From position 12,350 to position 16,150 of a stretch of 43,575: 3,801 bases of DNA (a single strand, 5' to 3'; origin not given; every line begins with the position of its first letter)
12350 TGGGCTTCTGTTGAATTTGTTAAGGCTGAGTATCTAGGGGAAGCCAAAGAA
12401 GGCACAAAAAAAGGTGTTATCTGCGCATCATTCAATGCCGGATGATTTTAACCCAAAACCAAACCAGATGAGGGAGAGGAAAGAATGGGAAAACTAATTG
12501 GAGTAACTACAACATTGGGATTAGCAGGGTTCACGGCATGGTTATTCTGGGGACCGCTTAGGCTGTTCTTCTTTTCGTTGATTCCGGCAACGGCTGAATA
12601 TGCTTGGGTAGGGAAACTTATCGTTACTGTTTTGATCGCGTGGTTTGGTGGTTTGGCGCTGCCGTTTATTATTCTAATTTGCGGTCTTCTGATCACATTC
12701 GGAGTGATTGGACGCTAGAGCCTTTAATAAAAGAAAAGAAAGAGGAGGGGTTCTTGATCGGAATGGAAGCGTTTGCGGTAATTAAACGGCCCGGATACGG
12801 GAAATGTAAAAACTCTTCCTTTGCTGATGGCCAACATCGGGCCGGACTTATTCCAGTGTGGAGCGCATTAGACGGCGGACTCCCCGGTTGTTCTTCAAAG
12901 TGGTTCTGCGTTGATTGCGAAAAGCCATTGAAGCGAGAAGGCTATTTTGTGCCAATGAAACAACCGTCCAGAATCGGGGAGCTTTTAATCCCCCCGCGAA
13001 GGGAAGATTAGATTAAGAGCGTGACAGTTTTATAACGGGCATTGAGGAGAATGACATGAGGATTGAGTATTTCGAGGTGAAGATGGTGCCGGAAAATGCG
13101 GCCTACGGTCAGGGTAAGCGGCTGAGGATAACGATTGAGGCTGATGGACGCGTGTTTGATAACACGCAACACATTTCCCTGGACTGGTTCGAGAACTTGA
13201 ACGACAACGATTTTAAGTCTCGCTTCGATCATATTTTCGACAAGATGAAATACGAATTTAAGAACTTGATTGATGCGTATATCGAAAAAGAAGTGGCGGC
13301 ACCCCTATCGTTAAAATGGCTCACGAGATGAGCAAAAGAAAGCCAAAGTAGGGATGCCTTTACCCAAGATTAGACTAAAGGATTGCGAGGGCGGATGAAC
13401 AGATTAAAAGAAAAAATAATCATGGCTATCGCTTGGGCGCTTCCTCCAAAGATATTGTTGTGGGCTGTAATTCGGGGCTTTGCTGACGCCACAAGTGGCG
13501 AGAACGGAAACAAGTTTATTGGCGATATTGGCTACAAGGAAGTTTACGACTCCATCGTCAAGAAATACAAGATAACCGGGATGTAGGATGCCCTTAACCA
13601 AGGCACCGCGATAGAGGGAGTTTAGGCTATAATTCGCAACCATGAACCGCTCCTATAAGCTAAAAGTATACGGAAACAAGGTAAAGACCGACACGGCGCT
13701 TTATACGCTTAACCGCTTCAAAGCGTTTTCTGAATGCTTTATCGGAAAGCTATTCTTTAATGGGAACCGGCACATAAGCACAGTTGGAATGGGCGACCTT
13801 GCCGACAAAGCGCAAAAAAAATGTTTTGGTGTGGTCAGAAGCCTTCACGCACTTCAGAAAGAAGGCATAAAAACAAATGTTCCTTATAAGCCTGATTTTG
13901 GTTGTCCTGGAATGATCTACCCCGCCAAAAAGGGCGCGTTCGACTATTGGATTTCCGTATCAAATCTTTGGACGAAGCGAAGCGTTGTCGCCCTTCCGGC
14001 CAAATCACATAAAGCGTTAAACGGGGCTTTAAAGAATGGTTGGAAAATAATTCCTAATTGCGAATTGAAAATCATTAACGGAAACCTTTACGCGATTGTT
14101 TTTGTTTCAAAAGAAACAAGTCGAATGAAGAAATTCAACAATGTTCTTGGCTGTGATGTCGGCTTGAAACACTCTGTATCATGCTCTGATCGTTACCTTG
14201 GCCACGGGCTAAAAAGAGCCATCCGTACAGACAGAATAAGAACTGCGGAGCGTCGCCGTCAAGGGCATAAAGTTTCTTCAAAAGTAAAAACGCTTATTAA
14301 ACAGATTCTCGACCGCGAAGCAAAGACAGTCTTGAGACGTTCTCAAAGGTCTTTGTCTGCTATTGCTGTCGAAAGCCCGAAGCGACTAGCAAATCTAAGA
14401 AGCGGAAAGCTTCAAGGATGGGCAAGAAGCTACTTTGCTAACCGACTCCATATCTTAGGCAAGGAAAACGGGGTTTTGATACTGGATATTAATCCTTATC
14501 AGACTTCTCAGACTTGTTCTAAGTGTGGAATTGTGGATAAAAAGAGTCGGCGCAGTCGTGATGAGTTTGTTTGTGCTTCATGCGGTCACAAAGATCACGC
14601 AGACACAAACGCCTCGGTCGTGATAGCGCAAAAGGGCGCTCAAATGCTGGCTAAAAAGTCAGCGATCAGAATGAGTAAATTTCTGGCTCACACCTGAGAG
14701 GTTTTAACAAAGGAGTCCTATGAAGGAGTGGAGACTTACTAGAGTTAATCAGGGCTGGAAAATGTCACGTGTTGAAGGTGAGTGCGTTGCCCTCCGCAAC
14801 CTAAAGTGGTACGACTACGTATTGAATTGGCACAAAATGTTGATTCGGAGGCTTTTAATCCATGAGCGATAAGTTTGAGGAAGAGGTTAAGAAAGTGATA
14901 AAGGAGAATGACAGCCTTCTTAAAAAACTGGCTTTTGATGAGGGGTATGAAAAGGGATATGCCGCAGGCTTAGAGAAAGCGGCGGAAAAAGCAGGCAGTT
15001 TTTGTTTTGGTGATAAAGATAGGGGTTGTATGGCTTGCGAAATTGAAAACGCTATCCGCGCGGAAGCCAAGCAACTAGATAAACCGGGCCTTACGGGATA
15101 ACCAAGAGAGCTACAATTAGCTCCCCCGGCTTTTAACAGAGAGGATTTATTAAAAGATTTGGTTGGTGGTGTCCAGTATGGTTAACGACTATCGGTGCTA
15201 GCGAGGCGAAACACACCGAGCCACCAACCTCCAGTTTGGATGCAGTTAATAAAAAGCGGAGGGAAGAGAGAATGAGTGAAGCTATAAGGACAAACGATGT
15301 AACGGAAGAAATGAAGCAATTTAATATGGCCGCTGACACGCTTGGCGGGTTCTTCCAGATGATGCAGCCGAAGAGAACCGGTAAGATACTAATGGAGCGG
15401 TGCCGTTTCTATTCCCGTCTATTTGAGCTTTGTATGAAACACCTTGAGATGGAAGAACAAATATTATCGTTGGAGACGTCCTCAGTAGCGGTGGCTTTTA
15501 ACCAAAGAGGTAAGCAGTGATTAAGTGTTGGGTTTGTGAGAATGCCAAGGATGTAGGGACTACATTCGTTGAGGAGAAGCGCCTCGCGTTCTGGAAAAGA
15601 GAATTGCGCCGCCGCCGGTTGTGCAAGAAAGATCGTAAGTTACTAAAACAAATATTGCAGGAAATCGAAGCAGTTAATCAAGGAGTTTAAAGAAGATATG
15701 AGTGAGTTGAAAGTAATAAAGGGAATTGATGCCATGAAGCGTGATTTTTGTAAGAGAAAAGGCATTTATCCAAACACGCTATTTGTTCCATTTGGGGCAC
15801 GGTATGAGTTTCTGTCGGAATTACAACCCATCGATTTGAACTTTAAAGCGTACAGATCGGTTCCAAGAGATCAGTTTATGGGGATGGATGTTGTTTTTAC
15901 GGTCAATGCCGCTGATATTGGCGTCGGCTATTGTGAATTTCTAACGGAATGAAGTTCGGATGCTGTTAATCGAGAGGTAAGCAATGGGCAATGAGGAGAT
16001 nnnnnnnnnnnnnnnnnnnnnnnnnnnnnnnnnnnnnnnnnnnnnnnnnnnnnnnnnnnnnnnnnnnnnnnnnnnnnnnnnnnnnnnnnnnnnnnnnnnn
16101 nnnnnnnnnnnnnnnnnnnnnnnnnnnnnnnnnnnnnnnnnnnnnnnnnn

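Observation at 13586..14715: Compact, apparently catalytically intact TnpB/Cas12-like RuvC nuclease sits as a lone cassette in the phage middle arm, with no TnpA, IS ends or guide RNA that I could find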

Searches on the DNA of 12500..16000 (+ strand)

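Call 6: search_dna_similar(query=window:12500-16000:+, collection=phages, mode=near, max_rows=30)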
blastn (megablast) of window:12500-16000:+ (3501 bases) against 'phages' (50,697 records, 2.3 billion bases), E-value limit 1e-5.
No match.

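Call 38: search_rna_families(source=window, start=13000, end=15500, threshold=evalue, max_evalue=10)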
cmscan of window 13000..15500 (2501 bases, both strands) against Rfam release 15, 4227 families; matches with E-value up to 10: 4.
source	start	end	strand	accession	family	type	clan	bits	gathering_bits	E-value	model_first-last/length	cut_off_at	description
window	13078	13147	+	RF01516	v-snoRNA-1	Gene; snRNA; snoRNA; CD-box;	-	18.6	75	1.3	1-65/65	no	Human herpesvirus 1 small nucleolar RNA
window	13803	13831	+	RF03241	mir-1789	Gene; miRNA;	-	17.2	88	3.9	18-46/63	no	mir-1789 microRNA precursor family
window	15480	15498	-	RF01131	sR47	Gene; snRNA; snoRNA; CD-box;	CL00132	16.7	40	0.72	37-55/55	no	Small nucleolar RNA sR47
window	14160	14176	-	RF02182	ST7-AS2_2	Gene; lncRNA;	-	12.7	45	9.3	1-47/47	no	ST7 antisense RNA 2 conserved region 2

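Call 109: build_rna_model(alignment_id=A8, structure=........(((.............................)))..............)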
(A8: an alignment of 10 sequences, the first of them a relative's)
Model R1 built from alignment A8 (10 sequences, 57 columns); structure: as given.
model positions 37; base pairs 3; branch points 0; effective number of sequences 10; information 0.962 bits per position. Calibrated on 0.2 Mb of random sequence (short: E-values are rough).
structure used (alignment columns):
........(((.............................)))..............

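Call 110: search_with_rna_model(model_id=R1, source=window, filters=off, max_evalue=10, show_alignments=2)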
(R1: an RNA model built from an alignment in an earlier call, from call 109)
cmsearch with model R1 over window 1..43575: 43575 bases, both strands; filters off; matches with E-value up to 10: 11.
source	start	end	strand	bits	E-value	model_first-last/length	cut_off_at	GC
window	14631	14685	+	36.5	1.1e-05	1-37/37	no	0.42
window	18124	18141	+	11.1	2.3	1-37/37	no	0.39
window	42472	42511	-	9.9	4.1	1-37/37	no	0.4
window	20623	20645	-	9.3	5.5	1-37/37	no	0.35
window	16820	16839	+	8.8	7.1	1-37/37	no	0.4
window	8738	8771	+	8.4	8.6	1-37/37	no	0.5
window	15718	15750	+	8.3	8.8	1-37/37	no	0.39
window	42985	43000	+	8.3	9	1-37/37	no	0.56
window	18081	18098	-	8.2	9.4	1-37/37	no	0.28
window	19136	19196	+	8.2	9.5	1-37/37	no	0.39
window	40537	40580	-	8.1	9.7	1-37/37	no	0.43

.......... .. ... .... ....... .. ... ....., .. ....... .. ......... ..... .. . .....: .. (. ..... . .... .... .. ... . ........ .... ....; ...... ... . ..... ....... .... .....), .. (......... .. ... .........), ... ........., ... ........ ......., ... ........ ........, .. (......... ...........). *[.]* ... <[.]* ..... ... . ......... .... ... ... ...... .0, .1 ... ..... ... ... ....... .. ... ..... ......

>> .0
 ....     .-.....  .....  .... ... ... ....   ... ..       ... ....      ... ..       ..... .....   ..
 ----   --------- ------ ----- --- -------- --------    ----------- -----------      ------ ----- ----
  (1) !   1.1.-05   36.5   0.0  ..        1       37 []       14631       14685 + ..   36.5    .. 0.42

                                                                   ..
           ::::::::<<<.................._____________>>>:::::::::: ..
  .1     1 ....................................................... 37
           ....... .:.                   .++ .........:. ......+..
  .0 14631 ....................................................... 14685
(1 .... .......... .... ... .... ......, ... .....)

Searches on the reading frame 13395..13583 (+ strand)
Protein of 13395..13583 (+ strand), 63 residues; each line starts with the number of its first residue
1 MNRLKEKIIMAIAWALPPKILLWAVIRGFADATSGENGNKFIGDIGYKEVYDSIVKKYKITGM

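Call 71: find_related_loci(query=window:13395-13583:+, collection=viral_contigs, flank=6000)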
Query window:13395-13583:+ (63 aa) in viral_contigs; peptide patterns used: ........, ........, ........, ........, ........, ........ (x = any residue, [..] = any of these).
23 stretches matched a pattern; 1 encode a relative of the query (tblastn E <= 1e-3); 1 distinct loci.
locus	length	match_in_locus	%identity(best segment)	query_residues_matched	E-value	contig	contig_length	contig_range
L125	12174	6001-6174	64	3-60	3e-23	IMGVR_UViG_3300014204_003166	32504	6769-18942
